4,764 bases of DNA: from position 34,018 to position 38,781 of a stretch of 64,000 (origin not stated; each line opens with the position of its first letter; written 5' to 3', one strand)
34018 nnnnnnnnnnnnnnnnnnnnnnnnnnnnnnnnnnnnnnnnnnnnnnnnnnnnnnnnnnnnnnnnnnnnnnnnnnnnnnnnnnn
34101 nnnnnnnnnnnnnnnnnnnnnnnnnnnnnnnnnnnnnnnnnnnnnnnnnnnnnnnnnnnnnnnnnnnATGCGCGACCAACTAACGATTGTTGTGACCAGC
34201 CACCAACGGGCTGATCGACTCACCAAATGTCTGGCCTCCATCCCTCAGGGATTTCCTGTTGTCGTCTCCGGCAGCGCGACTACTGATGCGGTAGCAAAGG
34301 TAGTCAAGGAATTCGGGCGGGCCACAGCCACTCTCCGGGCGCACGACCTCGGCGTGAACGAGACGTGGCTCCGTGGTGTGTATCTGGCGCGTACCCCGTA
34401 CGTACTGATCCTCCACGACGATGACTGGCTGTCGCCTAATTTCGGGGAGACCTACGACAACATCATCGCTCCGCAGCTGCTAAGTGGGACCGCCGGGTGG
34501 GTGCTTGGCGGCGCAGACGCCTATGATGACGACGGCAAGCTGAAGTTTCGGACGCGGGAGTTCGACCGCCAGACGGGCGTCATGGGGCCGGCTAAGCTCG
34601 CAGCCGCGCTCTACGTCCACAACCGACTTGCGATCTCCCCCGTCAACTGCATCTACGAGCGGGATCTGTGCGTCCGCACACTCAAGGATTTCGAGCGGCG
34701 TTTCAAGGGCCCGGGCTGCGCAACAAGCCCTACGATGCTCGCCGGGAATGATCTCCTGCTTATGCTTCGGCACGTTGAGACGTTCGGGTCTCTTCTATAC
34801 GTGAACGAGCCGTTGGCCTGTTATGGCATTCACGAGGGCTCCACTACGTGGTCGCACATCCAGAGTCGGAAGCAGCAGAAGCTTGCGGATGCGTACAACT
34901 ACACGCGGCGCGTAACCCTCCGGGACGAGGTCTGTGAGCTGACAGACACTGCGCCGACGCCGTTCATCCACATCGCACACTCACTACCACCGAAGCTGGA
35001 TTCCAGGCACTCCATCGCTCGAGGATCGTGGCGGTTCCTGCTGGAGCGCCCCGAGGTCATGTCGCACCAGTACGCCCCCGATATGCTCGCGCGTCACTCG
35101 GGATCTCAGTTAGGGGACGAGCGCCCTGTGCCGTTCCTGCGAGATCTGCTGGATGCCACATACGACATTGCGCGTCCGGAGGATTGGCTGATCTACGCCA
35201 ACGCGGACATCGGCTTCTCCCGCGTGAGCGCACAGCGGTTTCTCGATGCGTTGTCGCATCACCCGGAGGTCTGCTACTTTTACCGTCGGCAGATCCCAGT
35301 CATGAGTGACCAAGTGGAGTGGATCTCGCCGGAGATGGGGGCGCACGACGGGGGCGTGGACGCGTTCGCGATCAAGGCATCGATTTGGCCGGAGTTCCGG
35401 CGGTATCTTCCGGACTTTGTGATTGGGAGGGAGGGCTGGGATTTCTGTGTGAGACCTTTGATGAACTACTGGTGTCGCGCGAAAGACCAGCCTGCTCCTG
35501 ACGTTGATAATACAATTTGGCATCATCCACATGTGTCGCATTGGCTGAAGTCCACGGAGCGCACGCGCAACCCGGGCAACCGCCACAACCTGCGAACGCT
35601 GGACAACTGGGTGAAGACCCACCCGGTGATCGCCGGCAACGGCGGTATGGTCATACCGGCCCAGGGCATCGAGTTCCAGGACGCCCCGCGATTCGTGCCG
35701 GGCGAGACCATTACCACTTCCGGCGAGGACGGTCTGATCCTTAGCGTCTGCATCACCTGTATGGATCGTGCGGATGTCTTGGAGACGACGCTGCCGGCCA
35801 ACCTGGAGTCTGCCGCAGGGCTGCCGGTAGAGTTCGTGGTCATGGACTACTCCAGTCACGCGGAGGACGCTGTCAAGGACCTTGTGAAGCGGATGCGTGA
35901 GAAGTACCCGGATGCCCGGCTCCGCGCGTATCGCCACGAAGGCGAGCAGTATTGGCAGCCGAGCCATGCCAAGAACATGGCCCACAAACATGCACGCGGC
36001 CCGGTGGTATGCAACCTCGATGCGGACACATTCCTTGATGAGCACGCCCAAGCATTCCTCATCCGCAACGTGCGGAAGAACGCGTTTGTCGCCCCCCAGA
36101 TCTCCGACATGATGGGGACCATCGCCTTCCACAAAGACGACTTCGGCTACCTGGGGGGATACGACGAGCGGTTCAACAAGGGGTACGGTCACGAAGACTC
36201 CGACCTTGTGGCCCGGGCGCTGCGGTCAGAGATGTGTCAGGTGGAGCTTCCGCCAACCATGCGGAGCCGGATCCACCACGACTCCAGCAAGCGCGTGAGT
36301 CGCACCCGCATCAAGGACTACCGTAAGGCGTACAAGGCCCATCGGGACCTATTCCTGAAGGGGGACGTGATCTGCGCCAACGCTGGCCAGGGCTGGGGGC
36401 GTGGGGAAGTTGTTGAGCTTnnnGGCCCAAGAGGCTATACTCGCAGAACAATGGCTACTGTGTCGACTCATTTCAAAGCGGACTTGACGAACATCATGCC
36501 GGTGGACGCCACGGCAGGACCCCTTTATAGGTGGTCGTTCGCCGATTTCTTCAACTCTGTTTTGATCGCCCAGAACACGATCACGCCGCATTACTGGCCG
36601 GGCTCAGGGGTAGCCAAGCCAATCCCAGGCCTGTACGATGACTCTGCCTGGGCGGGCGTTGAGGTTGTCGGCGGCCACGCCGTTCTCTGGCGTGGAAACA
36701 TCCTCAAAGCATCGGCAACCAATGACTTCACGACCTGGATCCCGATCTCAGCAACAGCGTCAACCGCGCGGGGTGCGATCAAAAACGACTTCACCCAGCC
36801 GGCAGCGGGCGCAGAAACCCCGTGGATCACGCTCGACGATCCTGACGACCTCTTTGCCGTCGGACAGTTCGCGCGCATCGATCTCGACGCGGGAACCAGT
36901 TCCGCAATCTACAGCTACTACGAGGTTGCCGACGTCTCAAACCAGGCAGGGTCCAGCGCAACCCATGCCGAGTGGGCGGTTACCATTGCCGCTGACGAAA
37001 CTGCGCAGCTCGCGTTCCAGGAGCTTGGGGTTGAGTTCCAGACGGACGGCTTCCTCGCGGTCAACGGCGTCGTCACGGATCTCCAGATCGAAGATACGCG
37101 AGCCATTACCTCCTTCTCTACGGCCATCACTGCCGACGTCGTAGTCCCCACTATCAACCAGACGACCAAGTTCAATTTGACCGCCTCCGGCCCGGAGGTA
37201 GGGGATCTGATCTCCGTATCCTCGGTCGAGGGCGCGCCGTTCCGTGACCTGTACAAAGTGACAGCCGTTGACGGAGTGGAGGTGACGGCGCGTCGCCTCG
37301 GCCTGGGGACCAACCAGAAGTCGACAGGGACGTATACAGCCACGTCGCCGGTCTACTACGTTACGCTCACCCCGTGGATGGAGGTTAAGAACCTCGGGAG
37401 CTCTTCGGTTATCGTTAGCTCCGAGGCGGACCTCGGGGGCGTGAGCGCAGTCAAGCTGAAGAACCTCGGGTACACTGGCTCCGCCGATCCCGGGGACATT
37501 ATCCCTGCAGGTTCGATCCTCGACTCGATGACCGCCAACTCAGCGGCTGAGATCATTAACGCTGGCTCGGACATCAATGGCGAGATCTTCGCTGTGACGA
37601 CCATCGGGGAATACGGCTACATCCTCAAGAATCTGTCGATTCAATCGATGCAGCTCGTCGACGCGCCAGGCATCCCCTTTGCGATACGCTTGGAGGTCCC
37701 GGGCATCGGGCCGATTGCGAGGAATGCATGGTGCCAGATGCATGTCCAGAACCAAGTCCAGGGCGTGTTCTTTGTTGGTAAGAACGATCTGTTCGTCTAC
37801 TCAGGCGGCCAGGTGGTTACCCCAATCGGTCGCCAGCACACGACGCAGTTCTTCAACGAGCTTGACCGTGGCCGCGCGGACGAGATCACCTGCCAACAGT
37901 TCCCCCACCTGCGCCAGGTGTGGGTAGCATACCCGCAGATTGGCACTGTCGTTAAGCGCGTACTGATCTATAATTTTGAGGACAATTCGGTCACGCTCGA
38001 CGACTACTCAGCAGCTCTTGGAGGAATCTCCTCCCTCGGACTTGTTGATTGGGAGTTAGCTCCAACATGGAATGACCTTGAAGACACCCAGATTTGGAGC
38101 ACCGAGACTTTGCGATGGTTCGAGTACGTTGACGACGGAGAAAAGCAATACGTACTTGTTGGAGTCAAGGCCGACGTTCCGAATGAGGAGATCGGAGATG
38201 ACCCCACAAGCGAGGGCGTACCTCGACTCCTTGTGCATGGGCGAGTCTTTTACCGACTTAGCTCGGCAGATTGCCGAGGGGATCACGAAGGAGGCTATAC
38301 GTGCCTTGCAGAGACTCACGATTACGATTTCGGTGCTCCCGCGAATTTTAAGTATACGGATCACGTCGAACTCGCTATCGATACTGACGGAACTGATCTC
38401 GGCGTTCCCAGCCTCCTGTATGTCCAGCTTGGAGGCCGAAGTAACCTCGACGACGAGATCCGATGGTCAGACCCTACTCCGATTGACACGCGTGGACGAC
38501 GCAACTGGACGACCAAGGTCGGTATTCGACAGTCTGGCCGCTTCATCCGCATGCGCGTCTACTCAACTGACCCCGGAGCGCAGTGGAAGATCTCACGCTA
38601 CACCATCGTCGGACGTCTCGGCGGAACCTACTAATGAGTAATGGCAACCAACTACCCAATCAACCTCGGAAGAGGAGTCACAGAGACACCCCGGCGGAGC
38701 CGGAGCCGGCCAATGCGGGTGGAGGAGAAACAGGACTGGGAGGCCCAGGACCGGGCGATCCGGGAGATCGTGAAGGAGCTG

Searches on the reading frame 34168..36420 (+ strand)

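Call 34: search_protein_families(library=phrogs, proteins=[window:34168-36420:+], max_evalue=0.001)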
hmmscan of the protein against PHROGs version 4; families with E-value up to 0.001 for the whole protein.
window:34168-36420:+ (751 aa): 0 families

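Call 35: search_protein_families(library=pfam, proteins=[window:34168-36420:+], max_evalue=0.001)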
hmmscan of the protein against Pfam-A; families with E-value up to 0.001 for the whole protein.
window:34168-36420:+ (751 aa): 4 families
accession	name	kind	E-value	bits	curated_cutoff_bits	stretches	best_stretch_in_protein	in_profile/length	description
PF00535.33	Glycos_transf_2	-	3.1e-16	60.2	23.3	2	526-637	1-105/168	Glycosyl transferase family 2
PF13641.12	Glyco_tranf_2_3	-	1.4e-10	42.1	27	1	525-627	3-103/230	Glycosyltransferase like family 2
PF10111.15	Glyco_tranf_2_2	-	2.7e-07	30.8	27.3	0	644-702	160-217/276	Glycosyltransferase like family 2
PF02709.20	Glyco_transf_7C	-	2.9e-07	30.5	23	1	650-700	22-70/78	N-terminal domain of galactosyltransferase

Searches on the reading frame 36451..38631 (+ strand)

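Call 34: search_protein_families(library=phrogs, proteins=[window:36451-38631:+], max_evalue=0.001)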
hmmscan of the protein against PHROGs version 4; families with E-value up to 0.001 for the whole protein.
window:36451-38631:+ (727 aa): 1 family
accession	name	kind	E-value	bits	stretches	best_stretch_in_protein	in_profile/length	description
phrog_3287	-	head and packaging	1.5e-22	81.2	1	376-725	208-522/524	virion structural protein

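Call 35: search_protein_families(library=pfam, proteins=[window:36451-38631:+], max_evalue=0.001)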
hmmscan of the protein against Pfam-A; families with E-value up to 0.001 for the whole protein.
window:36451-38631:+ (727 aa): 0 families
